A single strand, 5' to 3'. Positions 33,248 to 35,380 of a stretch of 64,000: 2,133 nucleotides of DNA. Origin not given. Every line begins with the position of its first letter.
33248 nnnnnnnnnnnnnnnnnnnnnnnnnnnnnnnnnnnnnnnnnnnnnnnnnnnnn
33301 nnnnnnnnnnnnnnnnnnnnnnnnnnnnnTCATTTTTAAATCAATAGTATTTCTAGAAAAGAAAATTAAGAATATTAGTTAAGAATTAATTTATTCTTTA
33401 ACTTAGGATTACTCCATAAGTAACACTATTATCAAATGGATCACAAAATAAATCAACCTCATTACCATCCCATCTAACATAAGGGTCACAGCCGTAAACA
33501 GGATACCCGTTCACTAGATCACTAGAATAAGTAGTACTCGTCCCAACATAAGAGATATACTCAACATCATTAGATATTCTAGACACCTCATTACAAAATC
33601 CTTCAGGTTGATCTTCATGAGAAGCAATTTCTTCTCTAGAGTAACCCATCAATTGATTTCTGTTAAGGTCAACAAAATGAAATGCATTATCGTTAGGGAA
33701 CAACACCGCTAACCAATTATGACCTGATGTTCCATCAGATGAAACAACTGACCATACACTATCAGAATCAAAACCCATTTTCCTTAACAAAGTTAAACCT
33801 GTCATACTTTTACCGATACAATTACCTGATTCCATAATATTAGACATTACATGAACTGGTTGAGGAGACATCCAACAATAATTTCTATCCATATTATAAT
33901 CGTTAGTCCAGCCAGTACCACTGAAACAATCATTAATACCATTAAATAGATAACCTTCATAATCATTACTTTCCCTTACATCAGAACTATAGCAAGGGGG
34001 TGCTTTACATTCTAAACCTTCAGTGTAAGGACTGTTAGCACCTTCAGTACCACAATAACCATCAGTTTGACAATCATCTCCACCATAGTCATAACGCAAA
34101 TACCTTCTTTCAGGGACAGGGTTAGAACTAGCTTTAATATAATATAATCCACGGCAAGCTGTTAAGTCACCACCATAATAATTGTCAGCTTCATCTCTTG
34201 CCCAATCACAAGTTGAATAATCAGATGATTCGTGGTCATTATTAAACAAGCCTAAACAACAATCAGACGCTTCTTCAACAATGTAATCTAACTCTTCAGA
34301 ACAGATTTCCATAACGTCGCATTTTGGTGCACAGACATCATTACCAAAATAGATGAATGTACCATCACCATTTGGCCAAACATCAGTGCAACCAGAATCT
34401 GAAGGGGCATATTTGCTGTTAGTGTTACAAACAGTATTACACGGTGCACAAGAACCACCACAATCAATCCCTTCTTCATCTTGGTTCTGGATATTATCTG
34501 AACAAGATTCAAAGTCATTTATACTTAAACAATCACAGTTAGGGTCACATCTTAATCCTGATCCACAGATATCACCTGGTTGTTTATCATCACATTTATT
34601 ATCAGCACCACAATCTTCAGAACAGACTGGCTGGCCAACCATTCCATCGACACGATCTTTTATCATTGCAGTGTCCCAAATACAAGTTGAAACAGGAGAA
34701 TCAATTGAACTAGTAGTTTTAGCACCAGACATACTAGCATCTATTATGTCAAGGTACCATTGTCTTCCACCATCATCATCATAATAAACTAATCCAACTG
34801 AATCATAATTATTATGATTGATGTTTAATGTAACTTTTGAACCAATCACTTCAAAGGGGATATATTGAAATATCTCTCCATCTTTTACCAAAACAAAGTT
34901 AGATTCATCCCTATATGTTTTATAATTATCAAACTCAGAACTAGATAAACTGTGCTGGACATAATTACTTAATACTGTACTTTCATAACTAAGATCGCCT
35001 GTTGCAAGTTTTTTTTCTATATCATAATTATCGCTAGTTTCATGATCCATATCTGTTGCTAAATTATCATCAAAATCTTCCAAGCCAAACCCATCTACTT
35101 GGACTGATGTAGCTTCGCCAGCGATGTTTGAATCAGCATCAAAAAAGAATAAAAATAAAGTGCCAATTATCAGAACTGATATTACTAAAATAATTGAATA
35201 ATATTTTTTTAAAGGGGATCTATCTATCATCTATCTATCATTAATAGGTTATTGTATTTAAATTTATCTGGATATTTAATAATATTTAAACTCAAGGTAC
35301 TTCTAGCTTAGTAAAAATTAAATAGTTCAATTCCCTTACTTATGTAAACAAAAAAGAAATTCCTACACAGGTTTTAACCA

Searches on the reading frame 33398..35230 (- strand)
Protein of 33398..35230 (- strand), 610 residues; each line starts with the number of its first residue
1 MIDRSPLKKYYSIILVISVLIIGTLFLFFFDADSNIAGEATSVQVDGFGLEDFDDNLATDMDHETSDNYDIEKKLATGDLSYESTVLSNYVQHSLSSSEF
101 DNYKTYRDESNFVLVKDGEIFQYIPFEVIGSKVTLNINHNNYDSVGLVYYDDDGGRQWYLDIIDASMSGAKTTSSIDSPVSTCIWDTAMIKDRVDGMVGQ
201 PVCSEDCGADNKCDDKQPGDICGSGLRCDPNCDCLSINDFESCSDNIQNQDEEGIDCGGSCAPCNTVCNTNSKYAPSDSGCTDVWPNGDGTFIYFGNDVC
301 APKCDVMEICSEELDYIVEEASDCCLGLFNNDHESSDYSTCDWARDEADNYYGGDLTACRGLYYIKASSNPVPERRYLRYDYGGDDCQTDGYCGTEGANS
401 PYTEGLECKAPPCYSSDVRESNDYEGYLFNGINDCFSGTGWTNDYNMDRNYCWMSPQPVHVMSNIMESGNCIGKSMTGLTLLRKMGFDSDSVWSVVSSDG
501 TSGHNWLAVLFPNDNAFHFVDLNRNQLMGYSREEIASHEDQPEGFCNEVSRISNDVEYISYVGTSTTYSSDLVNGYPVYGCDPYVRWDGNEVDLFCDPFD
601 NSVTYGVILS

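Call 56: find_encoding_contigs(protein=window:33398-35230:-, flank=10000, max_places=1)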
Protein window:33398-35230:- (610 aa): 8 contigs read that carry it; 1 place shown.
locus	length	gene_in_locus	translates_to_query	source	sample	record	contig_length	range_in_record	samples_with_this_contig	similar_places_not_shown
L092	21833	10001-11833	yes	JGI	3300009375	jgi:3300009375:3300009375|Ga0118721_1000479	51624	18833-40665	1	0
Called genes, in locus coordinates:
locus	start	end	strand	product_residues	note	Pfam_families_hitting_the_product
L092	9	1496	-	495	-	PF04563:RNA_pol_Rpb2_1, PF04561:RNA_pol_Rpb2_2, PF04565:RNA_pol_Rpb2_3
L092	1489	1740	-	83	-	PF01191:RNA_pol_Rpb5_C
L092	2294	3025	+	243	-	PF00702:Hydrolase, PF13419:HAD_2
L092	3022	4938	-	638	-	PF13328:HD_4, PF01966:HD, PF04607:RelA_SpoT, PF02824:TGS, PF28438:RelA_RIS, PF01842:ACT (faint)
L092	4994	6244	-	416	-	-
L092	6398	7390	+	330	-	PF00814:TsaD, PF22521:HypF_C_2 (weak)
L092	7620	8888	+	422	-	-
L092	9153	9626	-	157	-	-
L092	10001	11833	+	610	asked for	-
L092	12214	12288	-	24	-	-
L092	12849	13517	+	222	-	-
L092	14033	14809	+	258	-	PF02616:SMC_ScpA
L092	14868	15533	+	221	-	PF01912:eIF-6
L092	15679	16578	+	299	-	PF01478:Peptidase_A24, PF06847:Arc_PepC_II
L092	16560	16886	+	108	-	PF03819:MazG (weak)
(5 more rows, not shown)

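Call 90: search_protein_families(library=pfam, proteins=[window:33398-35230:-], max_evalue=0.01)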
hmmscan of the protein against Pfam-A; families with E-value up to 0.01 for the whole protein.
window:33398-35230:- (610 aa): 0 families
